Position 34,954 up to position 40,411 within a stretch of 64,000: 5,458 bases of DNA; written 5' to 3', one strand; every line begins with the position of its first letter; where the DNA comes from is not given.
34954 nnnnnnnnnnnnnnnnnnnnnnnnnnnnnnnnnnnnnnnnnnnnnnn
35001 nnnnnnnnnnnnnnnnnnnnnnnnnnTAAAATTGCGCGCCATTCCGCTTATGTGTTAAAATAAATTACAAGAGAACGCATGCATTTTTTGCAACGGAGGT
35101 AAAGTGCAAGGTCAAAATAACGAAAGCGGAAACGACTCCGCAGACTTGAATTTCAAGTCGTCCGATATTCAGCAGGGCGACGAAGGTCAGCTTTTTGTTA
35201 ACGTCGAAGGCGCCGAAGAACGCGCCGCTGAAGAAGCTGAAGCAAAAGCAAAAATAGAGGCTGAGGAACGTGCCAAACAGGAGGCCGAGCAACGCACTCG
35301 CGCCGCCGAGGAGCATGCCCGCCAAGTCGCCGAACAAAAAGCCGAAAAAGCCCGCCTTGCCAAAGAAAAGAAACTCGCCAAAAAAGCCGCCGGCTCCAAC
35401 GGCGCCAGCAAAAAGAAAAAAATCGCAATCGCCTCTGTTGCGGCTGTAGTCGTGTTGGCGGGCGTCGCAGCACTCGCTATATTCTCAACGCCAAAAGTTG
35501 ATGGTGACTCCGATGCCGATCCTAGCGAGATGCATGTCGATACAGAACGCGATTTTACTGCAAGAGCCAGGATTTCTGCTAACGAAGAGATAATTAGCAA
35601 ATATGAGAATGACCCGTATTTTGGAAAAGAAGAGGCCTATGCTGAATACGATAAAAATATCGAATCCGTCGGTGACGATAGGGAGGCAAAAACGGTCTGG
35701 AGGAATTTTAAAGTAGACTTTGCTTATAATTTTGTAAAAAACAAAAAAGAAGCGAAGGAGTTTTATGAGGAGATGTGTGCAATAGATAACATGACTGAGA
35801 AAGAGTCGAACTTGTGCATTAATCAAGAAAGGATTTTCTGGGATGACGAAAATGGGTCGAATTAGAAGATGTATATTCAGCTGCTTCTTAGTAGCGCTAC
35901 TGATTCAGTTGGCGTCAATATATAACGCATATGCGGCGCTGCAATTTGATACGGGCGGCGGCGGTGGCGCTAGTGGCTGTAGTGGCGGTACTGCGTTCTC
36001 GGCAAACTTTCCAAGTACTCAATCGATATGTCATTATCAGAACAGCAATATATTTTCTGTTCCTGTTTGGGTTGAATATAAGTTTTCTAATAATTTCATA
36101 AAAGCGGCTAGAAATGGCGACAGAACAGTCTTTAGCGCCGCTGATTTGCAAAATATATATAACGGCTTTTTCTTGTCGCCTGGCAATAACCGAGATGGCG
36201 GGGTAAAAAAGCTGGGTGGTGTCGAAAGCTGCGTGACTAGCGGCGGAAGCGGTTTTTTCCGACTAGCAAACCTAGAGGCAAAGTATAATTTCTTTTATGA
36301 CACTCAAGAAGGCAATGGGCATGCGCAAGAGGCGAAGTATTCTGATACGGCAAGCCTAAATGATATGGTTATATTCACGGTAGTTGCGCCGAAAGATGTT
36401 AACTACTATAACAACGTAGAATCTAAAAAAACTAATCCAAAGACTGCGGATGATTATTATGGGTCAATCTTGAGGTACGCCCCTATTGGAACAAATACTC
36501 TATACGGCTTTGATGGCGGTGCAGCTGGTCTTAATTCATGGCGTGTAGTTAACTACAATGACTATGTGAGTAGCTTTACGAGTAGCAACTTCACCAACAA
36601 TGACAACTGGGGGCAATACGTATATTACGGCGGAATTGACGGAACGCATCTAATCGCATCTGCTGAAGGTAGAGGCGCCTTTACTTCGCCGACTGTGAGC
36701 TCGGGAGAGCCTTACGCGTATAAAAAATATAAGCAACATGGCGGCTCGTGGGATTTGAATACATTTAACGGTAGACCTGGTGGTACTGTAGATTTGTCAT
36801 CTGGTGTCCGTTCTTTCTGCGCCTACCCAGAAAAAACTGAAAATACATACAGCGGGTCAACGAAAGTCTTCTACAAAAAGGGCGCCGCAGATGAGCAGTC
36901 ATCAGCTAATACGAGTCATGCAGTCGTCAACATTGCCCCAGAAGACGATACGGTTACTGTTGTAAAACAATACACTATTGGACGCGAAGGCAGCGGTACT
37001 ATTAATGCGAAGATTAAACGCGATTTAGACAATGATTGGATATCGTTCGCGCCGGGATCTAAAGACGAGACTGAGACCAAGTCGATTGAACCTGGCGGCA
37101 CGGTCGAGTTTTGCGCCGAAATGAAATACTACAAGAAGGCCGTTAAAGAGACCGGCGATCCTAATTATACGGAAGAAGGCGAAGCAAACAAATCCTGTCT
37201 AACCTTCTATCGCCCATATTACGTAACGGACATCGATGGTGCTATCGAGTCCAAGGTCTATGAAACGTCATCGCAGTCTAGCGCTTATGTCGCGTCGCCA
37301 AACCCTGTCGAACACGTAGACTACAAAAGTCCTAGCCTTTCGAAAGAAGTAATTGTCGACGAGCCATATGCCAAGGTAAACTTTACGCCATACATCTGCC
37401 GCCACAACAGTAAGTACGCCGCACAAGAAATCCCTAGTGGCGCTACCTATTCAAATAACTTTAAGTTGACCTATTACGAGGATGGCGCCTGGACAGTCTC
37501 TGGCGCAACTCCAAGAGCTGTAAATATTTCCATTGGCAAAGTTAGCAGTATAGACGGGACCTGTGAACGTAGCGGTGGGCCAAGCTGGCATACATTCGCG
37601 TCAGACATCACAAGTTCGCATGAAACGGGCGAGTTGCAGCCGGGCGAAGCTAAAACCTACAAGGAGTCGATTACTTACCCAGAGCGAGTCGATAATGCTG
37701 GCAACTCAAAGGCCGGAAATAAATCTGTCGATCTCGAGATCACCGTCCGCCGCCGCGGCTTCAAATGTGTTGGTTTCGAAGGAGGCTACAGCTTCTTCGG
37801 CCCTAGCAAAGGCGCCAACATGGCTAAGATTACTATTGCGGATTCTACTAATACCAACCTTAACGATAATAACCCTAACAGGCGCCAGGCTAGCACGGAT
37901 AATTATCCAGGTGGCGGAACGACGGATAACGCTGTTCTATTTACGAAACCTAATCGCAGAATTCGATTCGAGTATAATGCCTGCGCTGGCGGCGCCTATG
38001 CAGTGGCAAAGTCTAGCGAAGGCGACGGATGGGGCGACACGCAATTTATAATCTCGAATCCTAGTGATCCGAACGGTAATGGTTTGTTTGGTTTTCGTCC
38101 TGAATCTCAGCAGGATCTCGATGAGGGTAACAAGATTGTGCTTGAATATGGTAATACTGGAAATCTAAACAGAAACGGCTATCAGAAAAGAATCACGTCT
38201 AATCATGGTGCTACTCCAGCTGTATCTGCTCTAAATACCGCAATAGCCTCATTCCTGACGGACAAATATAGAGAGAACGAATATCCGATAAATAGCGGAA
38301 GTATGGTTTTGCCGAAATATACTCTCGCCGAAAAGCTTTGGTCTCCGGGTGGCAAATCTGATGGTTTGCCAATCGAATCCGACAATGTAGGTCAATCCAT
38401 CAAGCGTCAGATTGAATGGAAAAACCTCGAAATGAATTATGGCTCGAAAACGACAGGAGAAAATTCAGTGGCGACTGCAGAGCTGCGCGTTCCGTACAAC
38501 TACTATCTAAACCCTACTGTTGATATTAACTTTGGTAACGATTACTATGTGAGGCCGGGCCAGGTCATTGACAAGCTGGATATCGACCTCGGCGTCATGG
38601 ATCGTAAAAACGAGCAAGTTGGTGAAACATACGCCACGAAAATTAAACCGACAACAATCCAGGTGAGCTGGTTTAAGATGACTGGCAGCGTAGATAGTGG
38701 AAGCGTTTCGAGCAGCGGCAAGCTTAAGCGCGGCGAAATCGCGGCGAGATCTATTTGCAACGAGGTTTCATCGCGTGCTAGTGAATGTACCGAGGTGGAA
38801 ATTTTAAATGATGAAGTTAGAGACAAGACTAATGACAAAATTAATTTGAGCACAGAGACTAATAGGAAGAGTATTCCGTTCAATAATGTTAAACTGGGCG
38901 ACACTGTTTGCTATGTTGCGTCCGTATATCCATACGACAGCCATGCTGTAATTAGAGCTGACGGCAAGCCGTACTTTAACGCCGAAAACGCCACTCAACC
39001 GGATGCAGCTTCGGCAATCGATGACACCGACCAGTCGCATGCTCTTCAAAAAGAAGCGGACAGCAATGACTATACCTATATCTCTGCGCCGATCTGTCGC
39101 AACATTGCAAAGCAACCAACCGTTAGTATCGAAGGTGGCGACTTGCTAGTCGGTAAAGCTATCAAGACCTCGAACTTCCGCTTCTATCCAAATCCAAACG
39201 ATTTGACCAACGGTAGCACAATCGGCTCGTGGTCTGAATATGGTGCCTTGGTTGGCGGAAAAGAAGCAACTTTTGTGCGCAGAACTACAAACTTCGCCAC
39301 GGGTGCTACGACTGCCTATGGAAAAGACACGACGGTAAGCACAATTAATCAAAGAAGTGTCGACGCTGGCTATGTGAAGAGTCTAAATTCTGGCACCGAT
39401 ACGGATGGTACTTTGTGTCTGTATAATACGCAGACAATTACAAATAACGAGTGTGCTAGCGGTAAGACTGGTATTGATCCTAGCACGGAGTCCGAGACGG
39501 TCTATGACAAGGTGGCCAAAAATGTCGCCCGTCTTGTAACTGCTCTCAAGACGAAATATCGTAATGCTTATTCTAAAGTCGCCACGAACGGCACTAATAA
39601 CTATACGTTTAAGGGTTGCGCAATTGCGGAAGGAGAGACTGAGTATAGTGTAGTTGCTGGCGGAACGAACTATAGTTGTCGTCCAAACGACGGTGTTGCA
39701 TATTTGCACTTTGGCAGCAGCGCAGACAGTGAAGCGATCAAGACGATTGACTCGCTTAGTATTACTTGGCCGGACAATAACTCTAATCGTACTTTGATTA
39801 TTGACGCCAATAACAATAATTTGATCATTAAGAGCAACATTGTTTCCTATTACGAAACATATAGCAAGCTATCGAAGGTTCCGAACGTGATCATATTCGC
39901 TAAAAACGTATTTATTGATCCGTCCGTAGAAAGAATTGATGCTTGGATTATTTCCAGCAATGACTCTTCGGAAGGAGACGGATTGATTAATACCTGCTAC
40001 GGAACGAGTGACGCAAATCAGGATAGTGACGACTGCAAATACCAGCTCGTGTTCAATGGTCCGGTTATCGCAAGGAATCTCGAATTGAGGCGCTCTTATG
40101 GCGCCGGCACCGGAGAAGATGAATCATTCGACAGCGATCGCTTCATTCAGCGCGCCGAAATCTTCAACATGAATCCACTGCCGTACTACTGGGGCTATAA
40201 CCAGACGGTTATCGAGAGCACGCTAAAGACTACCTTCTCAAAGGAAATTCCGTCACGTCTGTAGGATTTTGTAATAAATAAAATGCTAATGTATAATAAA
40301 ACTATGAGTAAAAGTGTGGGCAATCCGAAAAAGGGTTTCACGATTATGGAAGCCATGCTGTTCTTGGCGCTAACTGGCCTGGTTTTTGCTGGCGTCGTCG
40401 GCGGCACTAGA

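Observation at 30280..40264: Tandemly duplicated two-gene module: charged bitopic membrane protein plus giant secreted protein, directly upstream of pilin-like genes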

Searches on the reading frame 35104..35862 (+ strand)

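Call 5: search_protein_families(library=pfam, proteins=[window:35104-35862:+], max_evalue=1)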
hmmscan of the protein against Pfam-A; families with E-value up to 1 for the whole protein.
window:35104-35862:+ (253 aa): 3 families
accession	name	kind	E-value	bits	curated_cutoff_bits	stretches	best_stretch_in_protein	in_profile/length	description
PF09716.15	ETRAMP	-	0.0042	17.5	29.1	1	75-126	28-73/81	Malarial early transcribed membrane protein (ETRAMP)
PF12572.13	DUF3752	-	0.0075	17.2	23.7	1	35-160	39-134/151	Protein of unknown function (DUF3752)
PF20079.4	DUF6474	-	0.37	11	27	1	41-117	17-96/216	Family of unknown function (DUF6474)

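Call 7: search_protein_families(library=ncbifam, proteins=[window:35104-35862:+], max_evalue=1)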
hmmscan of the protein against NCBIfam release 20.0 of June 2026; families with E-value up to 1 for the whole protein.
window:35104-35862:+ (253 aa): 7 families
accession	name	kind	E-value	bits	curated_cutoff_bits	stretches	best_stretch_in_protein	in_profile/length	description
NF033483.0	PknB_PASTA_kin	equivalog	0.0029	16.7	450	1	44-136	267-363/563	Stk1 family PASTA domain-containing Ser/Thr kinase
NF051431.1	Rv0361_Cterm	subfamily_domain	0.014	15.6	37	1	104-140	2-38/140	Rv0361 family membrane protein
NF049861.1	SCO2400_fam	subfamily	0.019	15.5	55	1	40-133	30-124/136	SCO2400 family protein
NF004285.1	PRK05696.1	equivalog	0.027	14.2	179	1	86-139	2-52/171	flagellar basal body-associated protein FliL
NF009420.1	PRK12785.1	equivalog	0.073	12.9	197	1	91-138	5-52/161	flagellar basal body-associated protein FliL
TIGR02184.2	Myco_arth_vir_N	domain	0.086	12.9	25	1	102-118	4-20/33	MspA/MspB/MIB-like signal-anchor domain-contatining protein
TIGR01653.1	lactococcin_972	subfamily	0.3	11.4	32.1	1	104-208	2-46/97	lactococcin 972 family bacteriocin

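Call 93: search_protein_families(library=phrogs, proteins=[window:35104-35862:+], max_evalue=0.01)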
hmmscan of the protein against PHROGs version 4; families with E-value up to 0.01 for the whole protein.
window:35104-35862:+ (253 aa): 1 family
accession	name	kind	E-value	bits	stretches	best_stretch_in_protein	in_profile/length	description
phrog_18347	-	unknown function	0.00023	21.4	1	15-109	265-359/397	-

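Call 94: search_protein_families(library=padloc, proteins=[window:35104-35862:+], max_evalue=0.01)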
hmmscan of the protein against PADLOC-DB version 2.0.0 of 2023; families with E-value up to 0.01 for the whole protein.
window:35104-35862:+ (253 aa): 2 families
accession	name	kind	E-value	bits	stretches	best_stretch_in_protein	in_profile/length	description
PDLC04061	PD-T4-6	-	0.00048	17.7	1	45-159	298-410/510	-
PDLC00456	JetA1|JetA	-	0.0065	13.1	1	24-126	327-432/482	DUF5716 domain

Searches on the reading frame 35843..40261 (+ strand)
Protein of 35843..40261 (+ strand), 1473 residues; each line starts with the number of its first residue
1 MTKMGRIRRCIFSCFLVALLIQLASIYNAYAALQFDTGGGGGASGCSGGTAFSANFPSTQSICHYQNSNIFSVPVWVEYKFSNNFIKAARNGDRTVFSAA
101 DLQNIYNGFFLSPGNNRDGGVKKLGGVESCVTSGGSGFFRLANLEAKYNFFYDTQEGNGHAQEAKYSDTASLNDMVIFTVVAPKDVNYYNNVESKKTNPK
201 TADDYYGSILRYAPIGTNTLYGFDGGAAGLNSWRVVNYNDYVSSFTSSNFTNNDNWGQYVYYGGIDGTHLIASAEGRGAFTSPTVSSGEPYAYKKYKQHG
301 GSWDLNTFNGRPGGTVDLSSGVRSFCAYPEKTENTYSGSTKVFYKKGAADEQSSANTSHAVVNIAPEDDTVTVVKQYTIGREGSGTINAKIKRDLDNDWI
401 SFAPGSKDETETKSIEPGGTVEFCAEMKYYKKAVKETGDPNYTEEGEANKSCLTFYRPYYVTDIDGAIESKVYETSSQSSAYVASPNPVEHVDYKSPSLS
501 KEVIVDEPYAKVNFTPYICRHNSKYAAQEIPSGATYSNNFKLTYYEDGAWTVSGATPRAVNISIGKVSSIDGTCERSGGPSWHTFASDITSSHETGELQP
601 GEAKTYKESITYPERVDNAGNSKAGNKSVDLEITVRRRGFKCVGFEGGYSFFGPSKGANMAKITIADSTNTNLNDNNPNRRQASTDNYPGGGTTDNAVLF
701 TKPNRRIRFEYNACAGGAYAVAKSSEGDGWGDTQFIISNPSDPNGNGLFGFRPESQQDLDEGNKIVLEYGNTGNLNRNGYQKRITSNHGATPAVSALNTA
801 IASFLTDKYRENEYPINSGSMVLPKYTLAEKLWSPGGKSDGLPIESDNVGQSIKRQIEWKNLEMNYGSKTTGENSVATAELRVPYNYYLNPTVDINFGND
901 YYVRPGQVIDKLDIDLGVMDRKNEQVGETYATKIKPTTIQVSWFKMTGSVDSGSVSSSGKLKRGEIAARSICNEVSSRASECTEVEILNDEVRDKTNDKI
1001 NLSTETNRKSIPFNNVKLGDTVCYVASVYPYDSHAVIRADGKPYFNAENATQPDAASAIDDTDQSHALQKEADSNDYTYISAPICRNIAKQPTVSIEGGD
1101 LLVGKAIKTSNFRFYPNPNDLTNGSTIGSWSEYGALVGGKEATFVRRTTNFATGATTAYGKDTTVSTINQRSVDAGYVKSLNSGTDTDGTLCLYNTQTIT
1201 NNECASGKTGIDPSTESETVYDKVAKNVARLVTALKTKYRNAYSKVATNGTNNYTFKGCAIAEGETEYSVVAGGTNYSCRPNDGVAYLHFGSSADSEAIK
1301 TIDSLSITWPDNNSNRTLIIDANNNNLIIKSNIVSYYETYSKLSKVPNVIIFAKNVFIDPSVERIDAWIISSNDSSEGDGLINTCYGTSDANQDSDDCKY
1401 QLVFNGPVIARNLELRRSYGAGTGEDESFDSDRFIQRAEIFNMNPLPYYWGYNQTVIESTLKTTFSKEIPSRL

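Call 5: search_protein_families(library=pfam, proteins=[window:35843-40261:+], max_evalue=1)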
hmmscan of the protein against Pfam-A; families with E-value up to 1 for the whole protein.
window:35843-40261:+ (1473 aa): 0 families

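Call 7: search_protein_families(library=ncbifam, proteins=[window:35843-40261:+], max_evalue=1)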
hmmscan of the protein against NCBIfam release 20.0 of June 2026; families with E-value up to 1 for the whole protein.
window:35843-40261:+ (1473 aa): 0 families

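Call 10: search_solved_structures(query=window:35843-40261:+, max_evalue=1)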
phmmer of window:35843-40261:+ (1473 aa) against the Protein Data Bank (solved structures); distinct sequences matched with E-value up to 1: 0.

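Call 93: search_protein_families(library=phrogs, proteins=[window:35843-40261:+], max_evalue=0.01)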
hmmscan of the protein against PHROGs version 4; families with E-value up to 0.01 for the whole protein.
window:35843-40261:+ (1473 aa): 0 families

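Call 94: search_protein_families(library=padloc, proteins=[window:35843-40261:+], max_evalue=0.01)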
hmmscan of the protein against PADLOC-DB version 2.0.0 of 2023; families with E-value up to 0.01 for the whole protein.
window:35843-40261:+ (1473 aa): 0 families
